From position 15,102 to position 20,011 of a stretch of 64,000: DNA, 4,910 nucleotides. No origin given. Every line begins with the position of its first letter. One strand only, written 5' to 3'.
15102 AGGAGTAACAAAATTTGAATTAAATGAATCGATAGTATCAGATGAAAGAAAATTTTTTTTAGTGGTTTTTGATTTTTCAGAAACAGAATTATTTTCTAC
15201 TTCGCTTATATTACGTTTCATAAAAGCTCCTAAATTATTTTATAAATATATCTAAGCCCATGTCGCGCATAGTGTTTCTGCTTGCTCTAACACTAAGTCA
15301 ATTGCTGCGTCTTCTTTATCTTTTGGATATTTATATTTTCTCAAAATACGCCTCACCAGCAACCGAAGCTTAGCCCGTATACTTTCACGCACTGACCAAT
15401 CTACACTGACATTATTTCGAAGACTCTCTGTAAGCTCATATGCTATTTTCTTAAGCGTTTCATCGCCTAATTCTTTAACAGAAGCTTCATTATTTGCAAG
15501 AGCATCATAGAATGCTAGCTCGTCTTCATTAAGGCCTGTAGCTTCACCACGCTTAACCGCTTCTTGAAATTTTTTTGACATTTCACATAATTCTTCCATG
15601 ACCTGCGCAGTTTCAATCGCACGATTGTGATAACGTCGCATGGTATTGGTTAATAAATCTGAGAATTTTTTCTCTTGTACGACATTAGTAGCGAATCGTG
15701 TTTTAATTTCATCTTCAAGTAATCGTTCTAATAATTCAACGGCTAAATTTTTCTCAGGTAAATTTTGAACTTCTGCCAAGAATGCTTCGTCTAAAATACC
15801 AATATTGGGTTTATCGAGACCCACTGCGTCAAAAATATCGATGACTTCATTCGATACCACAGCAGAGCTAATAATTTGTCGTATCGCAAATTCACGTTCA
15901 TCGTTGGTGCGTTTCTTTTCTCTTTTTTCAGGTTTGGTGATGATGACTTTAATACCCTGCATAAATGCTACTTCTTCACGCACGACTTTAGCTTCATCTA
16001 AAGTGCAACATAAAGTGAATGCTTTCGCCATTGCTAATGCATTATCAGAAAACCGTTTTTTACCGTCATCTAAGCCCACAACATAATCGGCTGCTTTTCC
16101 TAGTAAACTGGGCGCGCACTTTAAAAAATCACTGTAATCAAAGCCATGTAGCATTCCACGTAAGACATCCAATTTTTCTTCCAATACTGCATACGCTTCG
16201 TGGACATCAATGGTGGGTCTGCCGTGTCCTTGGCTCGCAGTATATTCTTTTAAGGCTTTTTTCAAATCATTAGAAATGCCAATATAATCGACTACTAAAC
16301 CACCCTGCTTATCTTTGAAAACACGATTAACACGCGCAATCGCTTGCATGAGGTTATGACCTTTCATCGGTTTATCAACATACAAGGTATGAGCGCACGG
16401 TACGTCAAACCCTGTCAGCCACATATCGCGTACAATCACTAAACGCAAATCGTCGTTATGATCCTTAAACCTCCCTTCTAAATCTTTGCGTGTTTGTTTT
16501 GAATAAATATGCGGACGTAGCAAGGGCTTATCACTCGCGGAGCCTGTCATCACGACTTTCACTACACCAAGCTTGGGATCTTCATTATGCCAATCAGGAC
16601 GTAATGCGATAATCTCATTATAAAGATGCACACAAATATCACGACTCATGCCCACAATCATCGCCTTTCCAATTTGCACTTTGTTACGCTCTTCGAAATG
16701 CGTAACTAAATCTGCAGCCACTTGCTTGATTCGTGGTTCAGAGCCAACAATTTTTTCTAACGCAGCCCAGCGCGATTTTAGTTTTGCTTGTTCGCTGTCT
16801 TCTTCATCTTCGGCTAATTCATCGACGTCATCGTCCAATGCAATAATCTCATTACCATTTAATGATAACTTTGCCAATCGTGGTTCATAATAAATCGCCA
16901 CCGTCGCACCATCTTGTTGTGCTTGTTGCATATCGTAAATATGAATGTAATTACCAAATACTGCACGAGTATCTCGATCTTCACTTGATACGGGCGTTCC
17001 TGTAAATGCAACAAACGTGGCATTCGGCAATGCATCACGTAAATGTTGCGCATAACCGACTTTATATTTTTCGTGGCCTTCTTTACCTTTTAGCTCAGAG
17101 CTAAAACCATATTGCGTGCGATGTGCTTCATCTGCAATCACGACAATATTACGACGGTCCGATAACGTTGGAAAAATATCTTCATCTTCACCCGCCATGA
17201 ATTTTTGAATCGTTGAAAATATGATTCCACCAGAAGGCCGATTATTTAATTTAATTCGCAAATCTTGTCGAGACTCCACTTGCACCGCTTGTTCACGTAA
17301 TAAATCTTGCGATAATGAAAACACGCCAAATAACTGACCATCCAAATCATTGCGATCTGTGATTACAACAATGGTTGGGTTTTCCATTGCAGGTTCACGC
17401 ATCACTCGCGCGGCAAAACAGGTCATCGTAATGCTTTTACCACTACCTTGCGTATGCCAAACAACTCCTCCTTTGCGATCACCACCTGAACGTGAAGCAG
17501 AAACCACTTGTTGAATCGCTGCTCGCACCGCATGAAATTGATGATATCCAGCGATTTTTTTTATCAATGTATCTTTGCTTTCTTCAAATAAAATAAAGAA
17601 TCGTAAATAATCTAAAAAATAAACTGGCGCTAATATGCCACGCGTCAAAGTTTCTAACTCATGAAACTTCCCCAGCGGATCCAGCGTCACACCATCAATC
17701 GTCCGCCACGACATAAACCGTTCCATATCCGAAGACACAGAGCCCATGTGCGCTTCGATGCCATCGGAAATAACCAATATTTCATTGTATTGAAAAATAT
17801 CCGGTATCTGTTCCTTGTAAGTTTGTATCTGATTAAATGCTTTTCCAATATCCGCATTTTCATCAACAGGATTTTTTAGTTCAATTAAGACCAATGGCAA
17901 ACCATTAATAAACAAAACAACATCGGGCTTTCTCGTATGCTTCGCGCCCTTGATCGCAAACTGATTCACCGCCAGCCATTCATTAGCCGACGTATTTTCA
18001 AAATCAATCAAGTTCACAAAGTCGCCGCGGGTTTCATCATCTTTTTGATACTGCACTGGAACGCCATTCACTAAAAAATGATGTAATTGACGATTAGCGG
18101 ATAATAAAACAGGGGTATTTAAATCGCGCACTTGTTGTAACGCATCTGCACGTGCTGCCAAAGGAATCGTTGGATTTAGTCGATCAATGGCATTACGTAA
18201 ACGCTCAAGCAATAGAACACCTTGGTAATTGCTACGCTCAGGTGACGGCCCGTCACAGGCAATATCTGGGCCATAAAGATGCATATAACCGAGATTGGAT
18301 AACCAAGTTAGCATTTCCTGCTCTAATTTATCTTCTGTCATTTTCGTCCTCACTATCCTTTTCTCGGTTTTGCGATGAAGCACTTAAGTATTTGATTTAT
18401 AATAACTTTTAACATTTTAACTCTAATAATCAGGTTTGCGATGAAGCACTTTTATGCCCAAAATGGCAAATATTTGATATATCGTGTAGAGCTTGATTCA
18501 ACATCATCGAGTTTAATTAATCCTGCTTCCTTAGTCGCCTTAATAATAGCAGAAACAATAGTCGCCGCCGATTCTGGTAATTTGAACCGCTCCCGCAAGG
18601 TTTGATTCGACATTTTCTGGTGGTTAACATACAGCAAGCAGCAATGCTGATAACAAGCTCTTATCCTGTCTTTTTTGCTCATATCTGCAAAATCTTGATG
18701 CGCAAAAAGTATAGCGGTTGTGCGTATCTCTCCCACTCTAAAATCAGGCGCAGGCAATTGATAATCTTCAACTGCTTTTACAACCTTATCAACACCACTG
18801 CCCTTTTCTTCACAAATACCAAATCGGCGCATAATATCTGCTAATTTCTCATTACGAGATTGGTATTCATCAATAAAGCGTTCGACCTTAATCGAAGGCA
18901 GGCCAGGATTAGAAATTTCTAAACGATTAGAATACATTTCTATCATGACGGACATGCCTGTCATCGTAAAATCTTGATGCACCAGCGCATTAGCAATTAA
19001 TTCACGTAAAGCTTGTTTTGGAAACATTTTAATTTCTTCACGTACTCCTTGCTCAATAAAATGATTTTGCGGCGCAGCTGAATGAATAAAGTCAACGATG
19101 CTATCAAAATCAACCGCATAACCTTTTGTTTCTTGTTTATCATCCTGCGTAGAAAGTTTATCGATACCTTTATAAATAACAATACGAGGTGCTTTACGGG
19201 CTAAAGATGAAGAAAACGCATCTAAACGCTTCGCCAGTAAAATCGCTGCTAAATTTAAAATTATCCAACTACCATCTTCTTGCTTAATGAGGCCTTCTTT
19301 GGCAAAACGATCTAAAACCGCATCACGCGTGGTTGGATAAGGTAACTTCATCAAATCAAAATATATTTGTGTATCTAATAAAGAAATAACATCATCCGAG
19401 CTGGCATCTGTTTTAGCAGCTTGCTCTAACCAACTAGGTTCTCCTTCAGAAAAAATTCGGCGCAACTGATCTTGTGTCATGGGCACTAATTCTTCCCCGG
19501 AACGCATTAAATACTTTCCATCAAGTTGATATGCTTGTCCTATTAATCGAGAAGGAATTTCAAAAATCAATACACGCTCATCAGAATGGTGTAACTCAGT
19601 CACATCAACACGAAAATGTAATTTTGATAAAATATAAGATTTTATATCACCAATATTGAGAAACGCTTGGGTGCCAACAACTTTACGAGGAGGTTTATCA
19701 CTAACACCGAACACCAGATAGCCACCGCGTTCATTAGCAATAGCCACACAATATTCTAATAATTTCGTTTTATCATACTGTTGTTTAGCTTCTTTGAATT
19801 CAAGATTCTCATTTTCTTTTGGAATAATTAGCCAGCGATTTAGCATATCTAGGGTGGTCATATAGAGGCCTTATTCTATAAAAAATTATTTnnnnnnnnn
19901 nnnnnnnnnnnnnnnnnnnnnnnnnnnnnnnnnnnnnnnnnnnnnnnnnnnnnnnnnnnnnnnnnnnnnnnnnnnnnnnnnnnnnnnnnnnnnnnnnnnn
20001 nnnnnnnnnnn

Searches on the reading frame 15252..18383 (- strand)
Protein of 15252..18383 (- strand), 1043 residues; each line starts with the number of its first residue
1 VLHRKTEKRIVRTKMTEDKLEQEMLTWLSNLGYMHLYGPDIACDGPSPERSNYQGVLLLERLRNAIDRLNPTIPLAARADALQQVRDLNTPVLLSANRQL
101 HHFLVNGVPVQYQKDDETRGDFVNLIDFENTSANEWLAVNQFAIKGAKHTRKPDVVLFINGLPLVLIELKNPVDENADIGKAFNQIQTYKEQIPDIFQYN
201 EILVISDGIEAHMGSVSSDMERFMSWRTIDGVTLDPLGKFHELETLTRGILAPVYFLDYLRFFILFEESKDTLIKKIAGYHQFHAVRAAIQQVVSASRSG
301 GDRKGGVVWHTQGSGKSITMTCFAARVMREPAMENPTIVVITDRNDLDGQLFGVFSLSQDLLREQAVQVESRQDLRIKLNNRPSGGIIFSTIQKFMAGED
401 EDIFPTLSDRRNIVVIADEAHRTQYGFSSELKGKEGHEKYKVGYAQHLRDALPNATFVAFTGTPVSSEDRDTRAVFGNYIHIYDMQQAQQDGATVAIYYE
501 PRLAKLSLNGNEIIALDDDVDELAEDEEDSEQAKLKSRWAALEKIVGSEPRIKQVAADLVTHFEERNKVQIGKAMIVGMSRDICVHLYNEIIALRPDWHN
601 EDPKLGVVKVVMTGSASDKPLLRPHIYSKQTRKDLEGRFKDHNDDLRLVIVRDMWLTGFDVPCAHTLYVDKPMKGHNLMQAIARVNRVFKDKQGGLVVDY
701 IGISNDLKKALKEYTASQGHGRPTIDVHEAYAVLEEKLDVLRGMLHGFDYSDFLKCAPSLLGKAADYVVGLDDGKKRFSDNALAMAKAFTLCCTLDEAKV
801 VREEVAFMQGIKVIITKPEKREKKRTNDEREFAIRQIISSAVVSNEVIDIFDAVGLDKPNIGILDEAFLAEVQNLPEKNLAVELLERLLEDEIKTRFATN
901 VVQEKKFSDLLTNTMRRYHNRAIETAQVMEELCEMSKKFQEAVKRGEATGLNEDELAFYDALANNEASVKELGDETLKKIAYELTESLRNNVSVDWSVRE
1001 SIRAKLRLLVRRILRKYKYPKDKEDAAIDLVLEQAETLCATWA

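Call 21: search_protein_families(library=pfam, proteins=[window:15252-18383:-], max_evalue=0.001)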
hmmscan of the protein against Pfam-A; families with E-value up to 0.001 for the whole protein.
window:15252-18383:- (1043 aa): 5 families
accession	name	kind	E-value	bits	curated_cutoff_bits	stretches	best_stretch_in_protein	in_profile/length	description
PF11867.13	T1RH-like_C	-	2.9e-125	418.4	26.8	1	717-1039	1-327/329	Type I restriction enzyme HindI endonuclease subunit-like, C-terminal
PF18766.7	SWI2_SNF2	-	1e-77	261.2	26.7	1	281-532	1-220/221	SWI2/SNF2 ATPase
PF04313.20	HSDR_N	-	3.2e-52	177.7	25.1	1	15-219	2-195/198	Type I restriction enzyme R protein N terminus (HSDR_N)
PF22679.2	T1R_D3-like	-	5.9e-22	79.2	27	1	630-700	84-156/158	Type I restriction enzyme subunit R domain 3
PF04851.21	ResIII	-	9e-17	61.9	22.5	1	280-465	6-163/164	Type III restriction enzyme, res subunit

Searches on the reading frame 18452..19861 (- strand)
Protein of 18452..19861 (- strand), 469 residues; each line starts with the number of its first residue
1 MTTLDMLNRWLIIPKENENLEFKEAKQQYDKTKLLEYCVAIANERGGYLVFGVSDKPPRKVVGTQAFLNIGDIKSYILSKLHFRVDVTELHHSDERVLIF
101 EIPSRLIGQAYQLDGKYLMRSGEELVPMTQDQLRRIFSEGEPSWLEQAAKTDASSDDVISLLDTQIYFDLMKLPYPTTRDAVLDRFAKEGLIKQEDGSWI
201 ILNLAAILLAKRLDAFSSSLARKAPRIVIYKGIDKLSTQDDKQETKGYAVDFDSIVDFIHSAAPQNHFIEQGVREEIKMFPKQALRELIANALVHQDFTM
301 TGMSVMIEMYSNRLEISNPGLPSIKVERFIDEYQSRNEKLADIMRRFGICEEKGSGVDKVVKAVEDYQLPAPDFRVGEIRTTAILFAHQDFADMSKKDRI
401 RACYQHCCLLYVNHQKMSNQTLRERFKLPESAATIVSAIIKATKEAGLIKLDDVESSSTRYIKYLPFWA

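Call 21: search_protein_families(library=pfam, proteins=[window:18452-19861:-], max_evalue=0.001)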
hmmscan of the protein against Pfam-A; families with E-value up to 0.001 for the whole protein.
window:18452-19861:- (469 aa): 2 families
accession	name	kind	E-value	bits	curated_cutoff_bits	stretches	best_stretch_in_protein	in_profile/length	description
PF13749.12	HATPase_c_4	-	2.7e-22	79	26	1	302-384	1-88/89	Putative ATP-dependent DNA helicase recG C-terminal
PF04326.19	SLFN_AlbA_2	-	7.6e-16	59.2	25.3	1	16-128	1-117/118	Schlafen, AlbA_2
